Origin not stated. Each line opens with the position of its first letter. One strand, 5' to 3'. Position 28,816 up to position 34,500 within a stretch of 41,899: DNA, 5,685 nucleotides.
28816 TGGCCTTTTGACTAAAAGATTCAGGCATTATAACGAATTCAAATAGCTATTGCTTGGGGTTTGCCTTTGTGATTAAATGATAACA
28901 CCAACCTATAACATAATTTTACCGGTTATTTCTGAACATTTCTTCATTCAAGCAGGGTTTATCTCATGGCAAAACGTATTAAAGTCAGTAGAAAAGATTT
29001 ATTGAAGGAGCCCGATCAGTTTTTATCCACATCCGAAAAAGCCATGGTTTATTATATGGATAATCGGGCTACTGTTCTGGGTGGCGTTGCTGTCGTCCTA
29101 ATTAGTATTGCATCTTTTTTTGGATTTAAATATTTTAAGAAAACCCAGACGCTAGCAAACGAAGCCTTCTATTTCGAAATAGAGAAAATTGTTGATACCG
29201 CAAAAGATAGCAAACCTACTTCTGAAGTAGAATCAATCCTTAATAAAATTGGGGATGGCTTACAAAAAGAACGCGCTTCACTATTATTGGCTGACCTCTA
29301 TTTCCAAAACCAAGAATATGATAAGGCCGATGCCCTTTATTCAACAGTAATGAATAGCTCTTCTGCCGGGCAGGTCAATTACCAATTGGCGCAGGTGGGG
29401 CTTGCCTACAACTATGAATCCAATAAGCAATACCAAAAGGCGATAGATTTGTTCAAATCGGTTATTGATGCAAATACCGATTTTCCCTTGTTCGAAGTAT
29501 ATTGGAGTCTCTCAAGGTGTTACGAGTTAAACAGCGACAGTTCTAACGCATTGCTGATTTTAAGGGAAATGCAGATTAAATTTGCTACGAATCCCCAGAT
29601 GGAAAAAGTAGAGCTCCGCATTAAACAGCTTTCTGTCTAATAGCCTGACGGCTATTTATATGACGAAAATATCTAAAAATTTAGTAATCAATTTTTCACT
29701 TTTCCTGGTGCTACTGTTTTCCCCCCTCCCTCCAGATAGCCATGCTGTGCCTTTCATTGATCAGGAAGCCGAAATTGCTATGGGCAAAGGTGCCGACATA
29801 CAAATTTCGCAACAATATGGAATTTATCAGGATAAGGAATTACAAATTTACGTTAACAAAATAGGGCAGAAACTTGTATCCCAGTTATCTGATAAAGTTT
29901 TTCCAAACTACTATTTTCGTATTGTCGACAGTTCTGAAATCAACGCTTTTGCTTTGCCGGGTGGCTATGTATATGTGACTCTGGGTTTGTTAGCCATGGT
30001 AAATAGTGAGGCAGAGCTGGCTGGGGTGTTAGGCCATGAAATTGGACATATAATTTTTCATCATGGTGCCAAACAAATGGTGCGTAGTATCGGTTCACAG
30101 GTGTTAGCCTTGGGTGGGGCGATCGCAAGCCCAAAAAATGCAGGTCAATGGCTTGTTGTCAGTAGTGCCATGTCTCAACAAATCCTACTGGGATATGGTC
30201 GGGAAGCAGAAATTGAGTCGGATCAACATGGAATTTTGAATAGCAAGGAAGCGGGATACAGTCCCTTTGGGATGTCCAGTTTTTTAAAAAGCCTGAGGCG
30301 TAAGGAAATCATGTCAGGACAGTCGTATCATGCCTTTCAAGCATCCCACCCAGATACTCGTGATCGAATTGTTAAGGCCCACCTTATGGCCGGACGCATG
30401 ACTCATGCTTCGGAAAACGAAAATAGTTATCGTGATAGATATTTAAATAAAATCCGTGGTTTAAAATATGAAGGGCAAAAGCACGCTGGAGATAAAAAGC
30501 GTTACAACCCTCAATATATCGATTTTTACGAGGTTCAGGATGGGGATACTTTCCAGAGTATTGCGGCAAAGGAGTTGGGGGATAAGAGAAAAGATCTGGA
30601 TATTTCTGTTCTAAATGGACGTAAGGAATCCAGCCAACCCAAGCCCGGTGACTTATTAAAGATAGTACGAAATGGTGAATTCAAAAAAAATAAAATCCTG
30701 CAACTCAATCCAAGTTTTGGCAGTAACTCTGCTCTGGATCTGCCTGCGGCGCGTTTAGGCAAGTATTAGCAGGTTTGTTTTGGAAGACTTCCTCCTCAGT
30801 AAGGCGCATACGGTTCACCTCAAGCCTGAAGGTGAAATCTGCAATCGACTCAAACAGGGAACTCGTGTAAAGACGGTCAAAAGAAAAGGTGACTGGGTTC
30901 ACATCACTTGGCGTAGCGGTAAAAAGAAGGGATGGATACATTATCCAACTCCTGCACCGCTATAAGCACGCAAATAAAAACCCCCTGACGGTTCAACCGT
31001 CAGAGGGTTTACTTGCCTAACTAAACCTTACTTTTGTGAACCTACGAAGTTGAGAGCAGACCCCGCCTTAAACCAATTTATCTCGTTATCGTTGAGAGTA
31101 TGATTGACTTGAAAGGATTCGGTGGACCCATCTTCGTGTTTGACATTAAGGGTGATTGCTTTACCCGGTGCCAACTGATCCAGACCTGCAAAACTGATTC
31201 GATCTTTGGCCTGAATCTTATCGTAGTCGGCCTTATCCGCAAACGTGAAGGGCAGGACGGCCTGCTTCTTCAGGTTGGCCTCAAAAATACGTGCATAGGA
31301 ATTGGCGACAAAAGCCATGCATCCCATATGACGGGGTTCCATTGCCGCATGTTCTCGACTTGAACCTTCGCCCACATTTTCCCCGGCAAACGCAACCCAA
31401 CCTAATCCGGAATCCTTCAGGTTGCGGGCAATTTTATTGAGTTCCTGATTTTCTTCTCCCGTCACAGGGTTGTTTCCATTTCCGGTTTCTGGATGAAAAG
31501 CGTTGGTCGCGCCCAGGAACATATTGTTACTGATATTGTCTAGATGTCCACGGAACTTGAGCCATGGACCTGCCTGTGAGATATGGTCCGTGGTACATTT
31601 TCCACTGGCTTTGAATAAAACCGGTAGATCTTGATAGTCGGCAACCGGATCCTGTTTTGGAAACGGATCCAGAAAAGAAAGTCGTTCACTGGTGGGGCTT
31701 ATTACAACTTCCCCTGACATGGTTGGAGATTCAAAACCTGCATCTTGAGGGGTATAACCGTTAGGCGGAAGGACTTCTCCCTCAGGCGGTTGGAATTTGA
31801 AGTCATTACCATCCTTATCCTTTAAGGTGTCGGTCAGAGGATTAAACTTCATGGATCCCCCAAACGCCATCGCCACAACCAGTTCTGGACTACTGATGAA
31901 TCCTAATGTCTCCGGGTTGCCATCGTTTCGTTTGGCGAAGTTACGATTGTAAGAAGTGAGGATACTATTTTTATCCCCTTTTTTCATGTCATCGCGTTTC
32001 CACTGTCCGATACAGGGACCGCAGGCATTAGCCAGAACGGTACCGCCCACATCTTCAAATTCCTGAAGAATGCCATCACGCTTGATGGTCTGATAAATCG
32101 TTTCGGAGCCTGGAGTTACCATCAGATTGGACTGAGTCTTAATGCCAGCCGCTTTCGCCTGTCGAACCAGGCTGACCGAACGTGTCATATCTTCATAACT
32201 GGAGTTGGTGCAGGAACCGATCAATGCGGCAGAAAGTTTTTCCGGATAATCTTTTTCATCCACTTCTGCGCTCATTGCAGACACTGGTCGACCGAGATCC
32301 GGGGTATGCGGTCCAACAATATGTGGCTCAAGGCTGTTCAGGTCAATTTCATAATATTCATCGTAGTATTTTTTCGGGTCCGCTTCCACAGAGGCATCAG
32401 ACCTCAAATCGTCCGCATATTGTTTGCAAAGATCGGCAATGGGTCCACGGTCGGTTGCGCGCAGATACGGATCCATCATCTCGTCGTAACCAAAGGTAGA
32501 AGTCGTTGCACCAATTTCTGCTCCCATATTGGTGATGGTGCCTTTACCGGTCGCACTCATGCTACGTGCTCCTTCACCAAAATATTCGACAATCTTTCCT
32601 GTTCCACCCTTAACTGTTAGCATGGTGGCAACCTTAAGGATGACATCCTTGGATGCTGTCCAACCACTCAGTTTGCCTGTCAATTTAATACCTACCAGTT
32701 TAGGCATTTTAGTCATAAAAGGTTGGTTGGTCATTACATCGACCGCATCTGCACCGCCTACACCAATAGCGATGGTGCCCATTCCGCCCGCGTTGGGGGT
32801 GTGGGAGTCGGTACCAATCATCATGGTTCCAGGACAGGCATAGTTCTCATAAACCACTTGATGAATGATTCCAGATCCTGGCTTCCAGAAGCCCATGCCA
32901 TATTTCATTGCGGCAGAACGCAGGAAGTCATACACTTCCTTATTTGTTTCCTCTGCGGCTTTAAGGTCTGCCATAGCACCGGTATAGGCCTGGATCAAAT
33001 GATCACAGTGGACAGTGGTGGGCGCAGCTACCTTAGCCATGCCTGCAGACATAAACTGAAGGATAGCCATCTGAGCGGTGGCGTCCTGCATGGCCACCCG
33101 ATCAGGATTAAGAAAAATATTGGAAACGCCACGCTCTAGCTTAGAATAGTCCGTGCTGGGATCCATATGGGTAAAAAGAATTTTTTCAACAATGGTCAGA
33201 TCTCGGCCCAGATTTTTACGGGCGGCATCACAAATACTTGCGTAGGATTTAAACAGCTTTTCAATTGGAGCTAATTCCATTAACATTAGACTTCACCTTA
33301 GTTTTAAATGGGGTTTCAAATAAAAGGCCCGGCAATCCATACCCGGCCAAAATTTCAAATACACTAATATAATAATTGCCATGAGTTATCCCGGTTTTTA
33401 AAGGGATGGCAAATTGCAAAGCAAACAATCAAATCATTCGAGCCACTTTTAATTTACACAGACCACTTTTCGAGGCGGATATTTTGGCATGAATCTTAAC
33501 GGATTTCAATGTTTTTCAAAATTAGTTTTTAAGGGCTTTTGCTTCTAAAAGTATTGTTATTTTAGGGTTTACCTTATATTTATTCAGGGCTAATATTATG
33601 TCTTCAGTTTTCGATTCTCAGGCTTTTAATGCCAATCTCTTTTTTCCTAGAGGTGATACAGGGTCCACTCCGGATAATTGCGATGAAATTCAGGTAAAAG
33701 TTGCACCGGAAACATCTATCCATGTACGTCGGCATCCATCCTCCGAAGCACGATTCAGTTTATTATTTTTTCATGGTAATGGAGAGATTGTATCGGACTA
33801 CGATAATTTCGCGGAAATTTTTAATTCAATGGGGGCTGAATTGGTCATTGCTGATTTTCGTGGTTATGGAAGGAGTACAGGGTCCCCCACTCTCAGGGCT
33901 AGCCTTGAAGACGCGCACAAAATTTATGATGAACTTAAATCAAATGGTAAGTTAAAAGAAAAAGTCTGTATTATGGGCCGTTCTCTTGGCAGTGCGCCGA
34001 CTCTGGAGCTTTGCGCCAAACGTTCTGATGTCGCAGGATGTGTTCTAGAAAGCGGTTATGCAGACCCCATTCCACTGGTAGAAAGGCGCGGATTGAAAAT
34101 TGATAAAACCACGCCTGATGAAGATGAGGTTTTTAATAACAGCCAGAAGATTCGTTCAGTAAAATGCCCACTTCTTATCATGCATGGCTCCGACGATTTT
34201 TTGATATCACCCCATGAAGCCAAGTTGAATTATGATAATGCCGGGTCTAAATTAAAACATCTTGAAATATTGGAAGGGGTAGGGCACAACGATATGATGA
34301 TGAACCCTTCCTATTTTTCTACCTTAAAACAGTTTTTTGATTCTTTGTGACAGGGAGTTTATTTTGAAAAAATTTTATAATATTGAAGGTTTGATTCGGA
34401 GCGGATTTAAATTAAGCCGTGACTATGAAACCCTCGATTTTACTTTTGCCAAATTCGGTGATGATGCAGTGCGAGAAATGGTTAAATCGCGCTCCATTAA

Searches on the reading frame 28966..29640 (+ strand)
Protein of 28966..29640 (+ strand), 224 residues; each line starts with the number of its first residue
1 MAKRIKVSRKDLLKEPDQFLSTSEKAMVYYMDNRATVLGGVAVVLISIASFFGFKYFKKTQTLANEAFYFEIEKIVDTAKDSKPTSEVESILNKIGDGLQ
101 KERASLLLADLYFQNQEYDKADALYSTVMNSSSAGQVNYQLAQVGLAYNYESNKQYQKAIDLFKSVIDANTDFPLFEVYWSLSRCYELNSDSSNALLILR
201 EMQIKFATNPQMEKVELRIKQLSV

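Call 24: search_protein_families(library=pfam, proteins=[window:28966-29640:+], max_evalue=0.001)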
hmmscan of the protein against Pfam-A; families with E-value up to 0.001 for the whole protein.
window:28966-29640:+ (224 aa): 11 families
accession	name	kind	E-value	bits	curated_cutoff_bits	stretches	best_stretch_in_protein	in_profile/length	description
PF09976.15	TPR_21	-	5.3e-12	46.3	25.5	1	29-168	3-141/193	Tetratricopeptide repeat-like domain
PF14559.12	TPR_19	-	1.2e-06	29.1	25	0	102-129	25-52/68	Tetratricopeptide repeat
PF13424.12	TPR_12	-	1.7e-06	28.6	30.1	1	104-169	3-74/77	Tetratricopeptide repeat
PF25063.1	ARM_TT21_C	-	2.6e-06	27.9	35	0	100-132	93-125/209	Tetratricopeptide repeat protein 21 C-terminal ARM domain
PF13174.12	TPR_6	-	4.6e-06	27.4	26.3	0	142-168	2-28/33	Tetratricopeptide repeat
PF07719.23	TPR_2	-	7.6e-06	26.1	27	0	143-169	4-30/34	Tetratricopeptide repeat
PF13432.12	TPR_16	-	3.4e-05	24.6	32.7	0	146-209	3-64/65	Tetratricopeptide repeat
PF13428.12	TPR_14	-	9.1e-05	23.2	23.5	0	103-125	2-24/44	Tetratricopeptide repeat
PF13181.12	TPR_8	-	0.00021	21.7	25.7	0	145-170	6-31/34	Tetratricopeptide repeat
PF00515.34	TPR_1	-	0.00031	20.9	27.8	0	145-168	6-29/34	Tetratricopeptide repeat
PF25062.1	ARM_TT21_N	-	0.00087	19.5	40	0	85-207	82-199/222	Tetratricopeptide repeat protein 21 N-terminal ARM repeat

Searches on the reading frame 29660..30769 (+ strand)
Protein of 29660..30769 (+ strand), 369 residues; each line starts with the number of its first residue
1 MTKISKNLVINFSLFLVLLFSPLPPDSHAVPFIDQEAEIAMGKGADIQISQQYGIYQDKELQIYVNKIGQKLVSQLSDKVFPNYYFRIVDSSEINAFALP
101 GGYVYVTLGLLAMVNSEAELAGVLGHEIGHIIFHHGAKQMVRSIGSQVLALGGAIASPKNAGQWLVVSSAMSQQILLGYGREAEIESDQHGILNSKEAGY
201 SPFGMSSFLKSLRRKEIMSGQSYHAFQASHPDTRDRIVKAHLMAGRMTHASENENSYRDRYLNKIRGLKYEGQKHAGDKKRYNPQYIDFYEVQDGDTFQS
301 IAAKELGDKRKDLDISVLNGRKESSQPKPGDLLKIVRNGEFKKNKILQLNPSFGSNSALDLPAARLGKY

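Call 24: search_protein_families(library=pfam, proteins=[window:29660-30769:+], max_evalue=0.001)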
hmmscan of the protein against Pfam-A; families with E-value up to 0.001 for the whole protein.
window:29660-30769:+ (369 aa): 1 family
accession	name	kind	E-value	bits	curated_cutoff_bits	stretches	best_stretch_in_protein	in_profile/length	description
PF01435.24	Peptidase_M48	-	2.8e-28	99.4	20.3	1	64-239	6-181/186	Peptidase family M48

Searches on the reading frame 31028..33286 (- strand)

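Call 24: search_protein_families(library=pfam, proteins=[window:31028-33286:-], max_evalue=0.001)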
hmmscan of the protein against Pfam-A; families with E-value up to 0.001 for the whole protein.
window:31028-33286:- (752 aa): 2 families
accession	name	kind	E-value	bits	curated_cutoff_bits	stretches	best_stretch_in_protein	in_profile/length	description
PF00330.25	Aconitase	-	8.6e-137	457.3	28.7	1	35-477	2-463/463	Aconitase family (aconitate hydratase)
PF00694.25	Aconitase_C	-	1.7e-31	109.7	22.8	1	556-684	3-130/131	Aconitase C-terminal domain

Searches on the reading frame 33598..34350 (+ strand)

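Call 24: search_protein_families(library=pfam, proteins=[window:33598-34350:+], max_evalue=0.001)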
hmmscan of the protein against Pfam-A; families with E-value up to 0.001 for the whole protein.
window:33598-34350:+ (250 aa): 4 families
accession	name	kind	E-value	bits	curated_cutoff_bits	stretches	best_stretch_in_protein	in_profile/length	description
PF12146.15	Hydrolase_4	-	1.3e-22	80.7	27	2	51-155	3-111/239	Serine aminopeptidase, S33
PF00561.26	Abhydrolase_1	-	1.2e-12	48.5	25.8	1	55-168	3-119/245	alpha/beta hydrolase fold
PF12697.13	Abhydrolase_6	-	1.9e-08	35.7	26.3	1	55-157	1-99/217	Alpha/beta hydrolase family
PF00326.27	Peptidase_S9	-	0.00075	19.5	22.6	0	100-213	42-168/213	Prolyl oligopeptidase family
